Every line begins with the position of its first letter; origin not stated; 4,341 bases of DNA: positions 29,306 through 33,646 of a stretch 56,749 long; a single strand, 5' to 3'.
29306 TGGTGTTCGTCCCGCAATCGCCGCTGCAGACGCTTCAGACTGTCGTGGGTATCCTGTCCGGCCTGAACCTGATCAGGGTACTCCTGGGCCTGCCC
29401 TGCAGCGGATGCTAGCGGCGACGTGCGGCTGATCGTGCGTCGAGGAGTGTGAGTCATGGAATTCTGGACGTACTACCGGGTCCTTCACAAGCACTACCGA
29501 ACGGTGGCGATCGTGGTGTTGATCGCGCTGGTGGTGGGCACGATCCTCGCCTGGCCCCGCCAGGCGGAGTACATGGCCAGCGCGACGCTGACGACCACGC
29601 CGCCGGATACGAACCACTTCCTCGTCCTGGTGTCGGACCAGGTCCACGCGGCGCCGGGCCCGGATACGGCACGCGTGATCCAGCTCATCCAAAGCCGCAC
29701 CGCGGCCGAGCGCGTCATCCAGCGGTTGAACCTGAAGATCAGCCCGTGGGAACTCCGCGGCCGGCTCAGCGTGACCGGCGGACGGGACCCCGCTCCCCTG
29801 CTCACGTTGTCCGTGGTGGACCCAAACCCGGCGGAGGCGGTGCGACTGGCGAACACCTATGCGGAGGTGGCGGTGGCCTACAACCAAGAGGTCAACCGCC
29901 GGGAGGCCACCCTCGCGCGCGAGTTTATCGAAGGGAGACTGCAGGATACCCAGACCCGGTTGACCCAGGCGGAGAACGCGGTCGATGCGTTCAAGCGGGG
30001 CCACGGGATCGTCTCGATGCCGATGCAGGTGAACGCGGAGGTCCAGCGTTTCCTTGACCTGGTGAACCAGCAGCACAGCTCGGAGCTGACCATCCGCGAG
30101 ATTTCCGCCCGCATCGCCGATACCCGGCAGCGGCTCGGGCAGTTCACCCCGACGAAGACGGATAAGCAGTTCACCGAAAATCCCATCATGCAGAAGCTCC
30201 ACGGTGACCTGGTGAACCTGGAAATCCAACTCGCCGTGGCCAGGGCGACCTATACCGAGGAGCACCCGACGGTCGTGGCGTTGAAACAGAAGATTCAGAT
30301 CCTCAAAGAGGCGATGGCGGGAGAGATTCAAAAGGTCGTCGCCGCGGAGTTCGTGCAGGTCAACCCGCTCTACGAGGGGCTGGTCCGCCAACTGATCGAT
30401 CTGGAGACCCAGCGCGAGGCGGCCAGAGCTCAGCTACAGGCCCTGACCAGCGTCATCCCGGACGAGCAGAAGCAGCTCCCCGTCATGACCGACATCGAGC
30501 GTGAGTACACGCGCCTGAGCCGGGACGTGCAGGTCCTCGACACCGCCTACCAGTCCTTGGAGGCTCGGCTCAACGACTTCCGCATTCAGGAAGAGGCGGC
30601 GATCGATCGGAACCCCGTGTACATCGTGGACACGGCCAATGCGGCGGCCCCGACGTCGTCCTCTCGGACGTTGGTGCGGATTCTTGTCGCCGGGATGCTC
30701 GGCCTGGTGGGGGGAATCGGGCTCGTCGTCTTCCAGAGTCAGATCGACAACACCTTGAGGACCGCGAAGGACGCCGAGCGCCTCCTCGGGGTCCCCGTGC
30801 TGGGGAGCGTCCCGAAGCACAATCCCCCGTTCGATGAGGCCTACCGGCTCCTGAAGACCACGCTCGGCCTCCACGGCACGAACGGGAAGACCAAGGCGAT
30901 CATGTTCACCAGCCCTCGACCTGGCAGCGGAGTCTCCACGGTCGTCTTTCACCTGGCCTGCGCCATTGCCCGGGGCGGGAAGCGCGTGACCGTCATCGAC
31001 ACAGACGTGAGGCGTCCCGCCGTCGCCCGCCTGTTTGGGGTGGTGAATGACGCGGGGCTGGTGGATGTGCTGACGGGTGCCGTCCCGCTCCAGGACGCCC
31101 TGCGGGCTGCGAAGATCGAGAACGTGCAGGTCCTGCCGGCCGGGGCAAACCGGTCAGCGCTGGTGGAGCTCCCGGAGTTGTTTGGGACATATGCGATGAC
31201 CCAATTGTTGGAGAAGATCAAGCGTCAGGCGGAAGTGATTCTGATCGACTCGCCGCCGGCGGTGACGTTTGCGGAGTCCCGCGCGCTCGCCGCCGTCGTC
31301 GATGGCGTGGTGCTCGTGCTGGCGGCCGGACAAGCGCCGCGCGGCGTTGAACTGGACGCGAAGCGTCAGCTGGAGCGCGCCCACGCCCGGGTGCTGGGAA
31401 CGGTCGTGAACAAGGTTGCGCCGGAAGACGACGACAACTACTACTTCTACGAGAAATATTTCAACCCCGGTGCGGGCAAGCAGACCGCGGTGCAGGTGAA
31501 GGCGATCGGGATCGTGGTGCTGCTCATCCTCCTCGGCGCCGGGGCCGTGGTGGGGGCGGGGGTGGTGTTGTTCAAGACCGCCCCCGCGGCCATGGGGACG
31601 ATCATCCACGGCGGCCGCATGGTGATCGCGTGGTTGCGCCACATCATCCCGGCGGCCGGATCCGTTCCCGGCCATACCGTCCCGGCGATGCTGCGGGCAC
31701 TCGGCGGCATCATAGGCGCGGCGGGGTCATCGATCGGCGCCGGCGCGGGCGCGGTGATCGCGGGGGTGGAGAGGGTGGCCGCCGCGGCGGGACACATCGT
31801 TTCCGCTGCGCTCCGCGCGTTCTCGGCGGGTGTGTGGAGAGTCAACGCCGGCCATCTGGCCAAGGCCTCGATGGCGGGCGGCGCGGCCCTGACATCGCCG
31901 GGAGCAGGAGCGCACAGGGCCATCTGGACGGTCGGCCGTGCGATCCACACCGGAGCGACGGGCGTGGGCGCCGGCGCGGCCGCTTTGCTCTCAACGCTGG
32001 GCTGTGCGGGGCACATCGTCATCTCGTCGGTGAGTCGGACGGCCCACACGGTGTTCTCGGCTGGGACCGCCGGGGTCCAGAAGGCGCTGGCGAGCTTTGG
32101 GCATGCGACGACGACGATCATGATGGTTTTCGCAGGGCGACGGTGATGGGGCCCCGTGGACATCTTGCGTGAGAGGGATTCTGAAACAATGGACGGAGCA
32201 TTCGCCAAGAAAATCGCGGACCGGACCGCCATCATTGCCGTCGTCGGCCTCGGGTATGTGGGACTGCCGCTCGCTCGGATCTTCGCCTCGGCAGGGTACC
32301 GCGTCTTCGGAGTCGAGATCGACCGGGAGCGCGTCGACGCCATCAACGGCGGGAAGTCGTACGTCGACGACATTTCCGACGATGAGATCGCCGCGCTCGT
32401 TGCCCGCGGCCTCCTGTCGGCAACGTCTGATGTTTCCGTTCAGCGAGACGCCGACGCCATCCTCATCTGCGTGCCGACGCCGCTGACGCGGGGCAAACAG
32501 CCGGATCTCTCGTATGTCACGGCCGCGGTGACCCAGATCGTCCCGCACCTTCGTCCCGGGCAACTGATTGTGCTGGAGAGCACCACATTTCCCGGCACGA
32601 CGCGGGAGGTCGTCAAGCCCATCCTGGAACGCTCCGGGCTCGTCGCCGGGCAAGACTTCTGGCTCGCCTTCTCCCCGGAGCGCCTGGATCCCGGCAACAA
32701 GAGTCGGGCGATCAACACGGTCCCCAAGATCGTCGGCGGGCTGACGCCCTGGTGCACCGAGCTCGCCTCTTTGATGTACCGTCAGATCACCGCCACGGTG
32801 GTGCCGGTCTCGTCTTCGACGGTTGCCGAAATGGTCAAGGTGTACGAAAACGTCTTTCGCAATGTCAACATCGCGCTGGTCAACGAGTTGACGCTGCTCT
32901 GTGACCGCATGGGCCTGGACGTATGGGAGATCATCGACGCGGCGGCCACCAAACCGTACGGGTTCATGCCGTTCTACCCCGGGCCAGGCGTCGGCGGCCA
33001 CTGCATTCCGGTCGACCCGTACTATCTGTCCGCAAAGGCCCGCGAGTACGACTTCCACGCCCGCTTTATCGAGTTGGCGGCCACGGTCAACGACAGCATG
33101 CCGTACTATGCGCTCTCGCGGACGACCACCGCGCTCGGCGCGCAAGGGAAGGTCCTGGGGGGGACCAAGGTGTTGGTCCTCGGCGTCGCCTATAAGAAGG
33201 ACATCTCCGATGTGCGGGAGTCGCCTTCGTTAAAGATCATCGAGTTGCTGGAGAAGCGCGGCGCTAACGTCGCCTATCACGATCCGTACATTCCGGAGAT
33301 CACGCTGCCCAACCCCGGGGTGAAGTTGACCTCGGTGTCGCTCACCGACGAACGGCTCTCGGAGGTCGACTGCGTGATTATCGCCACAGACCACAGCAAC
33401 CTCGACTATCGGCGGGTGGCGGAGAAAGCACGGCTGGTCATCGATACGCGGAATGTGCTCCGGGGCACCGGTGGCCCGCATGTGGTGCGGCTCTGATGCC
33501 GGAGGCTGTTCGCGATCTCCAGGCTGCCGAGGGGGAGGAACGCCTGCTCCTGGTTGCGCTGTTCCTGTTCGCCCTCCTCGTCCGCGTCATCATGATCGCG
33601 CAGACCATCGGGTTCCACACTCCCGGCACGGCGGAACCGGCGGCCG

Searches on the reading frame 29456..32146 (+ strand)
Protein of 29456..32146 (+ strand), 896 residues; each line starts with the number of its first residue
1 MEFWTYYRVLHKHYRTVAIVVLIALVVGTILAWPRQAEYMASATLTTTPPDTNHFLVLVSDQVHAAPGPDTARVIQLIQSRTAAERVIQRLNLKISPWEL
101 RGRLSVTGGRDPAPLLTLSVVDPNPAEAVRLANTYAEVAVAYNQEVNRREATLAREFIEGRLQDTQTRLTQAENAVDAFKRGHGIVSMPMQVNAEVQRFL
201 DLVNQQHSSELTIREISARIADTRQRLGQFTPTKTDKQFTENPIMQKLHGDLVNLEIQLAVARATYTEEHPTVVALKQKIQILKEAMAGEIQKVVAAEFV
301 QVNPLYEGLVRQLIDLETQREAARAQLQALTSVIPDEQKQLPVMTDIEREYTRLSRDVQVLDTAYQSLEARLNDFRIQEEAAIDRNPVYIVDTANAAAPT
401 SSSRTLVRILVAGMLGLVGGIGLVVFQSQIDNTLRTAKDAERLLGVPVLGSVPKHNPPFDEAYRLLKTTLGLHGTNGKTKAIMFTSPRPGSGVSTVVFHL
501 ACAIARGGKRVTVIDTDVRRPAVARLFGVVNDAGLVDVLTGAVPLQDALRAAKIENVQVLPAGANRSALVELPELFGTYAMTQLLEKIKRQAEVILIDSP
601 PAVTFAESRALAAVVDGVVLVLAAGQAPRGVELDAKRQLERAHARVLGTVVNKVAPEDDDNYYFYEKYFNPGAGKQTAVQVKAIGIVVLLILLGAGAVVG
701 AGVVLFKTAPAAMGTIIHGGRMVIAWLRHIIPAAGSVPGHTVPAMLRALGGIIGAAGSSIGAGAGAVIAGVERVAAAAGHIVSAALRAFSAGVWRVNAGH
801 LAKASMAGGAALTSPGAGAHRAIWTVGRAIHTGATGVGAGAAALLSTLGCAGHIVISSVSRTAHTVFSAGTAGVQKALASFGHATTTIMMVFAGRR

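Call 44: search_protein_families(library=pfam, proteins=[window:29456-32146:+], max_evalue=0.00001)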
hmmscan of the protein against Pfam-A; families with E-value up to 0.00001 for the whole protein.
window:29456-32146:+ (896 aa): 5 families
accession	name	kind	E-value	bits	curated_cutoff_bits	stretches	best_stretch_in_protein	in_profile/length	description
PF13614.12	AAA_31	-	3.4e-13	50.3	27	1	480-622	2-147/177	AAA domain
PF10609.15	ParA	-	9.6e-10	38.7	27.1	1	480-656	4-177/246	NUBPL iron-transfer P-loop NTPase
PF01656.29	CbiA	-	9.6e-09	35.7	25.4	1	482-658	1-87/125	CobQ/CobB/MinD/ParA nucleotide binding domain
PF09140.17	MipZ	-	6.5e-08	32.6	20.7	1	482-616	3-123/262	ATPase MipZ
PF13807.11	GNVR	-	1.1e-07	32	27.7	1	347-427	2-80/82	G-rich domain on putative tyrosine kinase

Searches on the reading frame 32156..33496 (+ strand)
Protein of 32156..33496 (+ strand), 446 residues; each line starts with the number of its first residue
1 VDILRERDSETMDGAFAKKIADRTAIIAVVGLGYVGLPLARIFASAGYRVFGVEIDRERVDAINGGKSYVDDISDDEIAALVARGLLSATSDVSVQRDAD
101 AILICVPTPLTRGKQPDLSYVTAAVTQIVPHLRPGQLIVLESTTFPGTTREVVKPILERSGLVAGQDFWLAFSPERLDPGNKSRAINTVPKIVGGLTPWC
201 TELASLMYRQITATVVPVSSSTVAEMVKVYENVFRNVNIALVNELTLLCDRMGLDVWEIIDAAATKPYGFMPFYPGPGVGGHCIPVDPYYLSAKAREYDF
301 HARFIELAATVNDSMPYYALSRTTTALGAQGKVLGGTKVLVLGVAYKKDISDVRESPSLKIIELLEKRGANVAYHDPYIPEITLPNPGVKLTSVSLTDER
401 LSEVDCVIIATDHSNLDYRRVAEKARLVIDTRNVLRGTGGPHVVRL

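Call 45: search_protein_families(library=pfam, proteins=[window:32156-33496:+], max_evalue=0.00001)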
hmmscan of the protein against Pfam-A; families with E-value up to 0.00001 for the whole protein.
window:32156-33496:+ (446 aa): 4 families
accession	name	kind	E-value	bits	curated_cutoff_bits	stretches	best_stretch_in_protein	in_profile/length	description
PF03721.20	UDPG_MGDP_dh_N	-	6.5e-44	150.2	27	1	27-202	3-181/187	UDP-glucose/GDP-mannose dehydrogenase family, NAD binding domain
PF00984.24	UDPG_MGDP_dh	-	4.2e-33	113.8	25.4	1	223-313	2-93/94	UDP-glucose/GDP-mannose dehydrogenase family, central domain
PF03720.21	UDPG_MGDP_dh_C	-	3.6e-26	92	30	1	340-436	1-102/103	UDP-glucose/GDP-mannose dehydrogenase family, UDP binding domain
PF03446.21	NAD_binding_2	-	6.2e-09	36.5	21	1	27-157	2-108/161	NAD binding domain of 6-phosphogluconate dehydrogenase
